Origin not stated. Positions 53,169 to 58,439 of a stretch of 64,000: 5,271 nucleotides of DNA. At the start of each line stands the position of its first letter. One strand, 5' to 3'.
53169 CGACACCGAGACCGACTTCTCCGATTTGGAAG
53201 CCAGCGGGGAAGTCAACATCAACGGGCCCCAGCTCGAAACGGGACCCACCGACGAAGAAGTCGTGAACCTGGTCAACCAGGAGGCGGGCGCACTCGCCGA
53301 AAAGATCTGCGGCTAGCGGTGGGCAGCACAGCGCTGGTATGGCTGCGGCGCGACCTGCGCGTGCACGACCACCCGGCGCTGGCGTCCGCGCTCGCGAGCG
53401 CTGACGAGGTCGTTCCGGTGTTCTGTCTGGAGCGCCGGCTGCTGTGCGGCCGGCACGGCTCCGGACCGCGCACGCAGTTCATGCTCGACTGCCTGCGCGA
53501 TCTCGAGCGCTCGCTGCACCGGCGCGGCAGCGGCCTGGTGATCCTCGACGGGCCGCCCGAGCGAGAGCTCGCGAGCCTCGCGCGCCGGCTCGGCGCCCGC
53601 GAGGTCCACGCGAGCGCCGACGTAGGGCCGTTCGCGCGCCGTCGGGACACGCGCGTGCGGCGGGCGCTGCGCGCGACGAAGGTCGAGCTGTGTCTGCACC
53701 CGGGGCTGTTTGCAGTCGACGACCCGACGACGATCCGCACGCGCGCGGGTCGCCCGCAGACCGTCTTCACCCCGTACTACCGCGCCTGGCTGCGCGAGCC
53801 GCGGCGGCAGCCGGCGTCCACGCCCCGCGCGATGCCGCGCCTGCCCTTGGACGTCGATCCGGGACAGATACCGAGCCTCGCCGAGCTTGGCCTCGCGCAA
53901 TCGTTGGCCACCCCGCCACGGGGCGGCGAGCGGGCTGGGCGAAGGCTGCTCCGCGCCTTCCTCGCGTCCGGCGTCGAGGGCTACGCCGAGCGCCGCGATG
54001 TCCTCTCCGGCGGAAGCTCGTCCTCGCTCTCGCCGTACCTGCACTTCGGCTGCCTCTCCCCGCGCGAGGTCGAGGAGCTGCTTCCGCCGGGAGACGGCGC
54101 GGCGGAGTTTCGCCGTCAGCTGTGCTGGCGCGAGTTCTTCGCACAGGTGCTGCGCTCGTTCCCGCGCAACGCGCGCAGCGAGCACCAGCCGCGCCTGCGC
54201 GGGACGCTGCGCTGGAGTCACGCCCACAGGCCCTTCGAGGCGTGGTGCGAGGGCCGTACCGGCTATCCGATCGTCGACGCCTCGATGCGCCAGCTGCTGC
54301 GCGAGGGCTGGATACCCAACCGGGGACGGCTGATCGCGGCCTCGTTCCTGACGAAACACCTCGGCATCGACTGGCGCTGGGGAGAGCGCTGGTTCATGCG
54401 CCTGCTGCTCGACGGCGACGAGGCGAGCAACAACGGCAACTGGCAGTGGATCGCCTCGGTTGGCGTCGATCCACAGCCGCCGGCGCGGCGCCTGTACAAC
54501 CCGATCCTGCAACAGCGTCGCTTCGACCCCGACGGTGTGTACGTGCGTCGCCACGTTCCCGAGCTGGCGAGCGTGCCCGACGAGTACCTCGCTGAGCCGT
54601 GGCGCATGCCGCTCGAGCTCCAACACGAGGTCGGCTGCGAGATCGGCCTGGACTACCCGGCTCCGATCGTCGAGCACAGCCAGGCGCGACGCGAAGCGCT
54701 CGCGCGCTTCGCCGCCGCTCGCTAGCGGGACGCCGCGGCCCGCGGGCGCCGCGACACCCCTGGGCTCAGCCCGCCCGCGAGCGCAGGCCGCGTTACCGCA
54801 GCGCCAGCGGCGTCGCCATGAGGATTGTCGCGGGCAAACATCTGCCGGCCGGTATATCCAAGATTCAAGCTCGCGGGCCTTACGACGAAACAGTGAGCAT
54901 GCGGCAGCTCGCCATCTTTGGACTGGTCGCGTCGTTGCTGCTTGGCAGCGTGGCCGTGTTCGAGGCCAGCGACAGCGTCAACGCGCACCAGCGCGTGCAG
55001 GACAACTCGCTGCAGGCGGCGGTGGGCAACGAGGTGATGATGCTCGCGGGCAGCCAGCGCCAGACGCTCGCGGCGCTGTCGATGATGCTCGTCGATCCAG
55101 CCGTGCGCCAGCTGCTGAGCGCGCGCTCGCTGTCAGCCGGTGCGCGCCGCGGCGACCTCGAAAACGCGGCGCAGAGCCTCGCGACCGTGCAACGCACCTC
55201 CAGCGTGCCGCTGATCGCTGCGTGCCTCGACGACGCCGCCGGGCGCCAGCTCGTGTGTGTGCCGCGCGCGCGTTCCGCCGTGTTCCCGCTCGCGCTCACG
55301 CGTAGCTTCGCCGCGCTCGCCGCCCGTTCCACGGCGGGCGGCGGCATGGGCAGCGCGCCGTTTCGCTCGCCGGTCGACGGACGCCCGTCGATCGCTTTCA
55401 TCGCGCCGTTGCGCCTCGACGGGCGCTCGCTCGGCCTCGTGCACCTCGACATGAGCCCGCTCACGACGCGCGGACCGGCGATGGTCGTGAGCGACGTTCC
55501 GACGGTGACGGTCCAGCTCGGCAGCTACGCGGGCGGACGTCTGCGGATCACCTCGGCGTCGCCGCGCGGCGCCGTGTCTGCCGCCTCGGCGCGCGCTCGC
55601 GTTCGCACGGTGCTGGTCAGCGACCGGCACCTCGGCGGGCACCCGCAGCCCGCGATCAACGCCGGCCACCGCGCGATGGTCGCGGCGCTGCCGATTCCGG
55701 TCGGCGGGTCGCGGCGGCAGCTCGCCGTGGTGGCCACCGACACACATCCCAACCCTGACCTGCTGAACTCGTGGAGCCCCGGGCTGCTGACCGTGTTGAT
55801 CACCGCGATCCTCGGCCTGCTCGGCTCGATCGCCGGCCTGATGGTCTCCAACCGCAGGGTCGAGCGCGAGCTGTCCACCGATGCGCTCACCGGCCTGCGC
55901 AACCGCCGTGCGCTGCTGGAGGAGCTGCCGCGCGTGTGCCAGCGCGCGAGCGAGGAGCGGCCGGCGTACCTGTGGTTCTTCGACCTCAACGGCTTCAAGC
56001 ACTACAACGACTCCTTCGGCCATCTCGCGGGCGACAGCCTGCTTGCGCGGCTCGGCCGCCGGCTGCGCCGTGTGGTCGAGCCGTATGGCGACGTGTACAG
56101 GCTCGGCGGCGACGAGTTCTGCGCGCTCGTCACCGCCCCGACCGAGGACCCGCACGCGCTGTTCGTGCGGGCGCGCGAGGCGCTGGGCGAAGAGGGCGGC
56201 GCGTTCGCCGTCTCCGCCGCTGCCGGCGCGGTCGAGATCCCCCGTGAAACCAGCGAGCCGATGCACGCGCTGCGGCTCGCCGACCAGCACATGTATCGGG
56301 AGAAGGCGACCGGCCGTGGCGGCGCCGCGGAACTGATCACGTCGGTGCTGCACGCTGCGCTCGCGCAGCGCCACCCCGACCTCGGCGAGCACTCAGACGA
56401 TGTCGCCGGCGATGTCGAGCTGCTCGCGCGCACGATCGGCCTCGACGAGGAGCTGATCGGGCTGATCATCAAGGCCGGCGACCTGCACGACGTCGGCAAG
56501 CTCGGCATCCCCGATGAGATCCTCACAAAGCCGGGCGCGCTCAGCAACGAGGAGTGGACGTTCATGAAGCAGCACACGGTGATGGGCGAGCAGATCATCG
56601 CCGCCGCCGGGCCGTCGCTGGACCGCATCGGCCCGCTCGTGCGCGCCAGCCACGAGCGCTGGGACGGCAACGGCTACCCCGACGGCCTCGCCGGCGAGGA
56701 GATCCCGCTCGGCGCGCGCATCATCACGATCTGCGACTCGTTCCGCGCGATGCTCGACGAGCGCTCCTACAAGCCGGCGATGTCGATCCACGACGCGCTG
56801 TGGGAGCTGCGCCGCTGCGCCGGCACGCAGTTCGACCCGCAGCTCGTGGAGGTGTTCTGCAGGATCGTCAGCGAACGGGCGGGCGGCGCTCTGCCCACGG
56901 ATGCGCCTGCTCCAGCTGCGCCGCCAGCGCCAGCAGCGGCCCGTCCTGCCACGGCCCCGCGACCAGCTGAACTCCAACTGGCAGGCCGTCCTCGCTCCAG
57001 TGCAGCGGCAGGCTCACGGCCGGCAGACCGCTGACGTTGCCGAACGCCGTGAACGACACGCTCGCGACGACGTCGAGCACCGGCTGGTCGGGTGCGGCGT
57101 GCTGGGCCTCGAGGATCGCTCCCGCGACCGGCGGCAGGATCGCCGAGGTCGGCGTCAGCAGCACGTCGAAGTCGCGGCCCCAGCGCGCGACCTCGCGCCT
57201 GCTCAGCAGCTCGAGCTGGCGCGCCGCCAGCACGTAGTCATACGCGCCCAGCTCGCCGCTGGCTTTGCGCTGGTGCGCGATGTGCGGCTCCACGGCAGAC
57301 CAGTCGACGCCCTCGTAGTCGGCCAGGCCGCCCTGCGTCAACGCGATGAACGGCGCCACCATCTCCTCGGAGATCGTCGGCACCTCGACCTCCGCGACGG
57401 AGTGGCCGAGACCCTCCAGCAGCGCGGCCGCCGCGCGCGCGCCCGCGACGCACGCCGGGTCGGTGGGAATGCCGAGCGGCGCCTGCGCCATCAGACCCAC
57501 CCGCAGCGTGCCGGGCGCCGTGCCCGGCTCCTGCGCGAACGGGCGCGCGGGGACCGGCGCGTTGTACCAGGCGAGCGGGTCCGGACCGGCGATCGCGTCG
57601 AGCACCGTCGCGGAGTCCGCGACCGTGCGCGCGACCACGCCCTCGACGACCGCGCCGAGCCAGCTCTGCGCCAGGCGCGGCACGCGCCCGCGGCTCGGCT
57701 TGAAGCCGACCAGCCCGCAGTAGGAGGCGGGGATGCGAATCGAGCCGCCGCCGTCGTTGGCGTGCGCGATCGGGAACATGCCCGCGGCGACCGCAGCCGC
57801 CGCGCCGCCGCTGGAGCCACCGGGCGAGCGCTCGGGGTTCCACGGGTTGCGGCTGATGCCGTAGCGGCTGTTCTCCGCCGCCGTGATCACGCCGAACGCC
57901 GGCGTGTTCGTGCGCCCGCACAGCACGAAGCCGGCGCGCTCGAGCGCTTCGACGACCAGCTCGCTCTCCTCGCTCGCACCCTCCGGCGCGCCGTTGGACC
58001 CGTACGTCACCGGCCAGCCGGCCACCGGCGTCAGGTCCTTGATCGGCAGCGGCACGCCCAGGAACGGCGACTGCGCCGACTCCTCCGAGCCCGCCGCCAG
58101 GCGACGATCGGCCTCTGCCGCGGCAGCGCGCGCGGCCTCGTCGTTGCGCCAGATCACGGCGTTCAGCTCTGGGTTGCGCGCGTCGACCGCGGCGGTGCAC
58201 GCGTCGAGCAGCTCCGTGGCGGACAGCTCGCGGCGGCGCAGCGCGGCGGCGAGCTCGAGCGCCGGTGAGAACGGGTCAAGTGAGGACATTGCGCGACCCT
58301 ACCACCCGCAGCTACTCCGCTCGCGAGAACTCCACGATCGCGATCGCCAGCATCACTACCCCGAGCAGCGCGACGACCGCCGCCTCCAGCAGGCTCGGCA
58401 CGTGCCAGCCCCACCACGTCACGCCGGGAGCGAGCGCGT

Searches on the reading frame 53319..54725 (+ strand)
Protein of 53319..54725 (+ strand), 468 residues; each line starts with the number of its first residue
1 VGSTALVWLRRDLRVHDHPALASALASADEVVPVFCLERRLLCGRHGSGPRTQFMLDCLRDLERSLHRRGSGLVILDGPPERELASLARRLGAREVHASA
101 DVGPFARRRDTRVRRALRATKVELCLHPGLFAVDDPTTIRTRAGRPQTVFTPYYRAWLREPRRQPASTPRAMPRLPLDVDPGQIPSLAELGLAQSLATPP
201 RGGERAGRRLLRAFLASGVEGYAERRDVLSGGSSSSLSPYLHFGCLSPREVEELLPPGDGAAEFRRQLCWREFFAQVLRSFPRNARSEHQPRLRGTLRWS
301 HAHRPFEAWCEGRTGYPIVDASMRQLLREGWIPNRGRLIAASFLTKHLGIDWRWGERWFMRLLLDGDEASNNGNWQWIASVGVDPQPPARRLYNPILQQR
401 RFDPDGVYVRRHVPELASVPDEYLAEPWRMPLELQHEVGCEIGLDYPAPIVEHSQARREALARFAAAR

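Call 62: search_protein_families(library=pfam, proteins=[window:53319-54725:+], max_evalue=0.001)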
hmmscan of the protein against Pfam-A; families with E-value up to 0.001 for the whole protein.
window:53319-54725:+ (468 aa): 2 families
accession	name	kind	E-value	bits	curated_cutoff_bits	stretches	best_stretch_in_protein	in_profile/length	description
PF03441.19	FAD_binding_7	-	4.6e-80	268.3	27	1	264-465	1-202/203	FAD binding domain of DNA photolyase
PF00875.24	DNA_photolyase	-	2.1e-44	151.8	26.6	1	5-165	1-159/164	DNA photolyase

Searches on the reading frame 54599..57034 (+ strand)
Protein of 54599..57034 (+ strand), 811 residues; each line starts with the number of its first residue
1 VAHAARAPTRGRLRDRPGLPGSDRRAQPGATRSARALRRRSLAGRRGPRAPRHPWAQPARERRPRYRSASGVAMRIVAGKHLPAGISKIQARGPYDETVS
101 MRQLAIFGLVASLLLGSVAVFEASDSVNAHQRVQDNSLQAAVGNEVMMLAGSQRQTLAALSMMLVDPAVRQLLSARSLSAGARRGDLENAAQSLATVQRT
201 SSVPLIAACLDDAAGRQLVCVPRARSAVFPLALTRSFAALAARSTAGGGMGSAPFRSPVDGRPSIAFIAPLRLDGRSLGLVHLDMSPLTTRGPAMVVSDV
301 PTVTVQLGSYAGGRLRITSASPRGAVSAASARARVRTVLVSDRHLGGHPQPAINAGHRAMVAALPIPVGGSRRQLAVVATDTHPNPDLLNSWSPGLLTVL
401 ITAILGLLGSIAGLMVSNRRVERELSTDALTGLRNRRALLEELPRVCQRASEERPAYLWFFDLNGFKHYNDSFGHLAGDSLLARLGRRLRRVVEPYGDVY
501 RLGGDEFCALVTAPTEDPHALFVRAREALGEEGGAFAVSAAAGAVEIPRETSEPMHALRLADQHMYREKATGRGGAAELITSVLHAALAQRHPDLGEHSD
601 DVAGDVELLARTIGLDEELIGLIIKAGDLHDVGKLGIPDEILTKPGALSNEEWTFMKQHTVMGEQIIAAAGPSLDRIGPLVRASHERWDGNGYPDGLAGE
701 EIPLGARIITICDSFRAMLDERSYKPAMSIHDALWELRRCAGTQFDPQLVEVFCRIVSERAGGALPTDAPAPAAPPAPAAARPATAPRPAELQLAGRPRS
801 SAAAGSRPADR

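Call 62: search_protein_families(library=pfam, proteins=[window:54599-57034:+], max_evalue=0.001)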
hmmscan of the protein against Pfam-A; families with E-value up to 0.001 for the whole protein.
window:54599-57034:+ (811 aa): 3 families
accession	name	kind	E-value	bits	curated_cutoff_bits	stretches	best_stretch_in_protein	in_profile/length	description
PF13487.12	HD_5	-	3.4e-31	108.7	27.2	1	583-749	2-170/170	HD domain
PF00990.26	GGDEF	-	3.4e-29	102.1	23.8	1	427-573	3-159/161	Diguanylate cyclase, GGDEF domain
PF01966.28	HD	-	9.4e-15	55.4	22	1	596-718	2-116/116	HD domain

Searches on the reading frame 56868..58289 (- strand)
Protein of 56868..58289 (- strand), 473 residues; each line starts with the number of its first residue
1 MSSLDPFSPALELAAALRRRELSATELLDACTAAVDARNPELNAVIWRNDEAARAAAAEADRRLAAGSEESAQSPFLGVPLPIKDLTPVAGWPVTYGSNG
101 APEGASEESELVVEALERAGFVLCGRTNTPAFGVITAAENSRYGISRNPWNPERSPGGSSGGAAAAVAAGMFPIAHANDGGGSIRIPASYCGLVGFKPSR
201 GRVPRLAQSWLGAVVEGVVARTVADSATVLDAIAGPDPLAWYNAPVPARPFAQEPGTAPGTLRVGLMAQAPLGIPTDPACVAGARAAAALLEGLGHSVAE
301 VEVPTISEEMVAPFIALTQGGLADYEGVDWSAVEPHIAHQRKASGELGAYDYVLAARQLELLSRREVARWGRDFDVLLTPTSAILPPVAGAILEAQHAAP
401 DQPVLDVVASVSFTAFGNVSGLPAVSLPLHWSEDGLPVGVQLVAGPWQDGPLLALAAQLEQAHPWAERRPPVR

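Call 62: search_protein_families(library=pfam, proteins=[window:56868-58289:-], max_evalue=0.001)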
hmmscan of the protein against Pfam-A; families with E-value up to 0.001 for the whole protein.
window:56868-58289:- (473 aa): 1 family
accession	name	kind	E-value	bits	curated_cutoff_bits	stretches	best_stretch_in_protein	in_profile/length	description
PF01425.27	Amidase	-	4.2e-94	316.5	27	1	26-453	1-445/445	Amidase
